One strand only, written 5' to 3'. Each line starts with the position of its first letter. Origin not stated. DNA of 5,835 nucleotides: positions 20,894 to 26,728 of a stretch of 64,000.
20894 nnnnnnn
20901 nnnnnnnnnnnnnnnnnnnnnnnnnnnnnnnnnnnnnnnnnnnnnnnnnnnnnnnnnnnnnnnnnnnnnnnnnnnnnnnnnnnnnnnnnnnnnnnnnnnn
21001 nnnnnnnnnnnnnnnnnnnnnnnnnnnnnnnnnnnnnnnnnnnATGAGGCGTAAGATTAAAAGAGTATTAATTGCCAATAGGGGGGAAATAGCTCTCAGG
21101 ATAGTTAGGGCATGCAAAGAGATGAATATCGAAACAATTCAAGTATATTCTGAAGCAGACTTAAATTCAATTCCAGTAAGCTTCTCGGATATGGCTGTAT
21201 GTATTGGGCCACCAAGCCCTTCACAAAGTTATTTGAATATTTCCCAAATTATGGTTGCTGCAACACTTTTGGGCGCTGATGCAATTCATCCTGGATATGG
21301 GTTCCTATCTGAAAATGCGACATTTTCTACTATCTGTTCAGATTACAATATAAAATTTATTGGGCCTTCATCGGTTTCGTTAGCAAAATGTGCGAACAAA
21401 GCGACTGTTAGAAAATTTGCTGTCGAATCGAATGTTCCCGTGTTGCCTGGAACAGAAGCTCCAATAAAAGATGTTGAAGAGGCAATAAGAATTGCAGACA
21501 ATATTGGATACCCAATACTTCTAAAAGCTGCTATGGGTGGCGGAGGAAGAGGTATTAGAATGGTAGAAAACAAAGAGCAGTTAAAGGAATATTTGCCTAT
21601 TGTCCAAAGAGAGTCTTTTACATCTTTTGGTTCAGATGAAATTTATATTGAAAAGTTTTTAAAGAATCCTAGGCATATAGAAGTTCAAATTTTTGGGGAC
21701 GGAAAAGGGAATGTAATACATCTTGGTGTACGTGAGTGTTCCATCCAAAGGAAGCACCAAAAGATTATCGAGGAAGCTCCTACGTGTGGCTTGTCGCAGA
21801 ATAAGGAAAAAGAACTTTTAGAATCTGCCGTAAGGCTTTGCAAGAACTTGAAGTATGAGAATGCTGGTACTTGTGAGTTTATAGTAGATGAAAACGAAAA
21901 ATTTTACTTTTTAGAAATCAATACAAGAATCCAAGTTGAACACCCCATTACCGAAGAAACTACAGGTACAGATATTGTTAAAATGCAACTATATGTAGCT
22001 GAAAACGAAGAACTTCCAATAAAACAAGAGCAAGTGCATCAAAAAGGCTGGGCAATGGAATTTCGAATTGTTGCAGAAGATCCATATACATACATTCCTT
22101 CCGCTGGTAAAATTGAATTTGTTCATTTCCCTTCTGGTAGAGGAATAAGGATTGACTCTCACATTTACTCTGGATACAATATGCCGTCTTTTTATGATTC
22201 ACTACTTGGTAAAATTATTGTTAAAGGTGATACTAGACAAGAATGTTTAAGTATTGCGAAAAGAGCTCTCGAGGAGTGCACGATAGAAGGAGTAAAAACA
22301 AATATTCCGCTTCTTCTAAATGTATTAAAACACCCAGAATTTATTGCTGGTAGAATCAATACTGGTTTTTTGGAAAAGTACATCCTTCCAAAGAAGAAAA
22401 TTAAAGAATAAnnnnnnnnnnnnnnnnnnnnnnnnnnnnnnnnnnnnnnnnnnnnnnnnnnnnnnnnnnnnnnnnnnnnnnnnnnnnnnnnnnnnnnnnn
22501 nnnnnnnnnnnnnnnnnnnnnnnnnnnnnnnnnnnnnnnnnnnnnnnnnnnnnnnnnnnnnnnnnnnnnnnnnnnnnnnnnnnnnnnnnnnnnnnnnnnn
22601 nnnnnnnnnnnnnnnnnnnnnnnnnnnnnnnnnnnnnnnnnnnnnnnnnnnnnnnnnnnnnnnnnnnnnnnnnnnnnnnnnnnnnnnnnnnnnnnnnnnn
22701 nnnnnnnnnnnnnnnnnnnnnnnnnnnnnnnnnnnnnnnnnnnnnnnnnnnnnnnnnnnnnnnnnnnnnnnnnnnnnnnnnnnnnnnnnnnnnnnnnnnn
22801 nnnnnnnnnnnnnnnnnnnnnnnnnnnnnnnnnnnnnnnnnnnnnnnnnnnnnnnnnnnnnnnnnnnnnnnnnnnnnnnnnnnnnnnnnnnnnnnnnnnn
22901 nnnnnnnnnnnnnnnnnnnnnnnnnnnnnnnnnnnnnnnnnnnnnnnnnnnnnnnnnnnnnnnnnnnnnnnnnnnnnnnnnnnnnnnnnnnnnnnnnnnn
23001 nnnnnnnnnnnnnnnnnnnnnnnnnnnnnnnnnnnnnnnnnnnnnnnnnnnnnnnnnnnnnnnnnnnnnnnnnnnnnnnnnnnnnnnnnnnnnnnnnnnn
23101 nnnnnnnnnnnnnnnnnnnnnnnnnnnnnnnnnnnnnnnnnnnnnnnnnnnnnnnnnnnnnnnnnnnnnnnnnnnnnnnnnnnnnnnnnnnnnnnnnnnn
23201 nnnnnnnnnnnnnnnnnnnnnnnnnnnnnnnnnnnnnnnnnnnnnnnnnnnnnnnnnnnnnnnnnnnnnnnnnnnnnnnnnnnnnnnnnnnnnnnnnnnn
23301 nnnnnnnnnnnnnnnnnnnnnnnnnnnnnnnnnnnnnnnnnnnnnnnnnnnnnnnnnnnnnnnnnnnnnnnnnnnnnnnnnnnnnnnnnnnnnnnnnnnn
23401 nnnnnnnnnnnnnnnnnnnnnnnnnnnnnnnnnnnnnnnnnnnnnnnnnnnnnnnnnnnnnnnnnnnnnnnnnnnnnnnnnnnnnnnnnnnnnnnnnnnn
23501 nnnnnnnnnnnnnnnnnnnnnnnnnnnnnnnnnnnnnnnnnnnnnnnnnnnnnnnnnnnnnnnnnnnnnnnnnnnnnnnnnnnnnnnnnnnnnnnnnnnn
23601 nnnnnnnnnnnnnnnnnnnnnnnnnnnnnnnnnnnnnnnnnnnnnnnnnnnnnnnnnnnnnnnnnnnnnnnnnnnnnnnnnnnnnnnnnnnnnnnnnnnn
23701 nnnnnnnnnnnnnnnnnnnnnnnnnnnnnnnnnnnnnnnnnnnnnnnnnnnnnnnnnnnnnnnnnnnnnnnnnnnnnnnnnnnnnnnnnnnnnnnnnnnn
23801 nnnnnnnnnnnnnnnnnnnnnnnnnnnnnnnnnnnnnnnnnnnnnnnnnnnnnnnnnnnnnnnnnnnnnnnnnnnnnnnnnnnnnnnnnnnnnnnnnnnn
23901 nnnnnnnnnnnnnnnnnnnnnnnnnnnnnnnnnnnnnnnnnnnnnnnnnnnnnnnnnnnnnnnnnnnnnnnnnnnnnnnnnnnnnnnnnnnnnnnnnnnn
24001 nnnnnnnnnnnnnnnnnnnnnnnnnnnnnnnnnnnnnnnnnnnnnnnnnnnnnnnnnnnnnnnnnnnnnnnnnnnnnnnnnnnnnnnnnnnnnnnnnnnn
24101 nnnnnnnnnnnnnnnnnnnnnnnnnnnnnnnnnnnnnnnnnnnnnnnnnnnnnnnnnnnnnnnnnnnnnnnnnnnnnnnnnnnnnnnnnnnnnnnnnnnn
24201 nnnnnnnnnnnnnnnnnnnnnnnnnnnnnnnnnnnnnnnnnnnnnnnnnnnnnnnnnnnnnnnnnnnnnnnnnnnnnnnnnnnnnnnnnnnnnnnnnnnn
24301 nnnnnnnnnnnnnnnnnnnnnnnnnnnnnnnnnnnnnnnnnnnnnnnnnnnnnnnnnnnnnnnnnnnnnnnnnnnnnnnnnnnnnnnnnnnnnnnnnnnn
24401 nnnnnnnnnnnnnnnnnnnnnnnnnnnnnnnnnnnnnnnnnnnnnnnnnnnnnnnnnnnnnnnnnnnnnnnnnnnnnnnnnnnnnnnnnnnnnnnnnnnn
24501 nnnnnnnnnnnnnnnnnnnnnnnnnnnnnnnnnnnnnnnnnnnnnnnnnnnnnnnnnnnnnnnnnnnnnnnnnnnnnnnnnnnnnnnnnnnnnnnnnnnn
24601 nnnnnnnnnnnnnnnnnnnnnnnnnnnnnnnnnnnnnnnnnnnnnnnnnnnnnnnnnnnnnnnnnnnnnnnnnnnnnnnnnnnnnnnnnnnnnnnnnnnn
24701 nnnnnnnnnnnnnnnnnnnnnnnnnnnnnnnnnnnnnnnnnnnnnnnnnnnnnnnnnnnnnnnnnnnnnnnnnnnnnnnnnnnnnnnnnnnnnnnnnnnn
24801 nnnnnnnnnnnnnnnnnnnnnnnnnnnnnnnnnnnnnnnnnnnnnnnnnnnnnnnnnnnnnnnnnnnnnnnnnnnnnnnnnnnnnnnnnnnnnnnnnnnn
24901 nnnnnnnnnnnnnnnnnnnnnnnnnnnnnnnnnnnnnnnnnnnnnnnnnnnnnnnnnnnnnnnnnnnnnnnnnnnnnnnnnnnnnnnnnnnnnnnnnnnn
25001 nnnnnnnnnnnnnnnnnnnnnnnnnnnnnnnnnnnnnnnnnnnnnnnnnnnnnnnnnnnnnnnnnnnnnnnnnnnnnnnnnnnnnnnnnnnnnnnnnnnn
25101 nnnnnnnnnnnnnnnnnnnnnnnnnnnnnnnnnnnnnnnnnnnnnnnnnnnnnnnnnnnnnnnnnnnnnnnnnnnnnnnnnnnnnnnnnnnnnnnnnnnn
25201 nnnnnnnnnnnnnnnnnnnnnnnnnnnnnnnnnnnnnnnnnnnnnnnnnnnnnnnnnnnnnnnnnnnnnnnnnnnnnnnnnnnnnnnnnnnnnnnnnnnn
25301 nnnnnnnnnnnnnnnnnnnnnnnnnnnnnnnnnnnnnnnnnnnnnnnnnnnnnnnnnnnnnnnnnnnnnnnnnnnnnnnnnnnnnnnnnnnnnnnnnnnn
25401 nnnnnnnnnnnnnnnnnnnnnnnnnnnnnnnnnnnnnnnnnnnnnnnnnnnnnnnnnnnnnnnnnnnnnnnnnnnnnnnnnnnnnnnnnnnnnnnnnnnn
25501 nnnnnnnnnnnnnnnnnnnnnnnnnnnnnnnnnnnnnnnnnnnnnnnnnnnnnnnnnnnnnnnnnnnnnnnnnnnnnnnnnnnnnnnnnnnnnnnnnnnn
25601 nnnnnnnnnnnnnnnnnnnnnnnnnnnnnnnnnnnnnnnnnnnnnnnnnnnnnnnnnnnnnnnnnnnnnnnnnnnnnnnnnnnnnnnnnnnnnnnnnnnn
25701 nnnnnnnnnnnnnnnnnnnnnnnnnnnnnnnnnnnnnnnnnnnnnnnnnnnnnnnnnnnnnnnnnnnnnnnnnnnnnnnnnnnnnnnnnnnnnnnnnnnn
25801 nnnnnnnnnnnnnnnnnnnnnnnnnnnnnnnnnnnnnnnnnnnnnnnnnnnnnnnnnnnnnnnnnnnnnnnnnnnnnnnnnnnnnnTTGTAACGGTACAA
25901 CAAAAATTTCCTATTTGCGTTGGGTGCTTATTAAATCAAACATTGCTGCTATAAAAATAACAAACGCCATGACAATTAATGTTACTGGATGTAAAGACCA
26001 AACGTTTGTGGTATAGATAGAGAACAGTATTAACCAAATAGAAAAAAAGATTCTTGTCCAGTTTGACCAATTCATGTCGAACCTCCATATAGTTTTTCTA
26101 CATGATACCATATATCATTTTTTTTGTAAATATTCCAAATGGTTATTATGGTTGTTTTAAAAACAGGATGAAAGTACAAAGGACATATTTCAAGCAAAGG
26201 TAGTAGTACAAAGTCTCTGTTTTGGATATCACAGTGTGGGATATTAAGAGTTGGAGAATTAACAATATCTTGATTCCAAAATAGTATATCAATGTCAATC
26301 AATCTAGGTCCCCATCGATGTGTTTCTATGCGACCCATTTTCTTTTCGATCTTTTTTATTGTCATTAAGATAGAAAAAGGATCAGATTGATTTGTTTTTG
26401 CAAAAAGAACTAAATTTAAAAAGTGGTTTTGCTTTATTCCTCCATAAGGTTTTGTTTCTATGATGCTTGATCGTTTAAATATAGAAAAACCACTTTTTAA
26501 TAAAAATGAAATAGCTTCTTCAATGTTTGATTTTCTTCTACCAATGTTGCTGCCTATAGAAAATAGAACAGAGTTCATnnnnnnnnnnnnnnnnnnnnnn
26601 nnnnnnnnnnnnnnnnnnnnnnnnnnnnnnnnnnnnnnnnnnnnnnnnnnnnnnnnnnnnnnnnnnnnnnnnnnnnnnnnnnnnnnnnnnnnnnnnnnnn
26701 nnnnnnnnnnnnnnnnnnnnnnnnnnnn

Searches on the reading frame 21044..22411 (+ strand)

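Call 62: search_protein_families(library=pfam, proteins=[window:21044-22411:+], max_evalue=0.00001)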
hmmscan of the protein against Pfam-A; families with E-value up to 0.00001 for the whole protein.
window:21044-22411:+ (455 aa): 6 families
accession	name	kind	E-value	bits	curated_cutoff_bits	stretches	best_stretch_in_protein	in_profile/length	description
PF02786.22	CPSase_L_D2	-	2e-72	243.5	19.8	1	119-326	2-210/211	Carbamoyl-phosphate synthase L chain, ATP binding domain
PF00289.28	Biotin_carb_N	-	5e-41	140.1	25.5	1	5-110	2-107/110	Biotin carboxylase, N-terminal domain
PF02785.25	Biotin_carb_C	-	2.4e-36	124.5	32.4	1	339-444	1-107/108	Biotin carboxylase C-terminal domain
PF07478.18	Dala_Dala_lig_C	-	5.7e-13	49.3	24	1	147-294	28-174/204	D-ala D-ala ligase C-terminus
PF02222.28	ATP-grasp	-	1.5e-07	31.7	27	1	141-295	16-162/179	ATP-grasp domain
PF02655.19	ATP-grasp_3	-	3.2e-06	27.8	23.2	1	148-297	24-158/160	ATP-grasp domain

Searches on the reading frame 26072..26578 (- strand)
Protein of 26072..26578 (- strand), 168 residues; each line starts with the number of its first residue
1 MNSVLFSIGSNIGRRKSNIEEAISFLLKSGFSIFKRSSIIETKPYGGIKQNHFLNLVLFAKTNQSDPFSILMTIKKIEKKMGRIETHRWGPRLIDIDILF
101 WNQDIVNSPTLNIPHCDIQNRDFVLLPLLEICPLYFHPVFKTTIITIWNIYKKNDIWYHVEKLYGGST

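Call 63: search_protein_families(library=pfam, proteins=[window:26072-26578:-], max_evalue=0.00001)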
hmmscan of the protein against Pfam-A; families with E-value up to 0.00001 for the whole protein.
window:26072-26578:- (168 aa): 1 family
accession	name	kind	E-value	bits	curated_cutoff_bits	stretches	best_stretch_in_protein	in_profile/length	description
PF01288.25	HPPK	-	1e-33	116.6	25.7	1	6-133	2-116/116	7,8-dihydro-6-hydroxymethylpterin-pyrophosphokinase (HPPK)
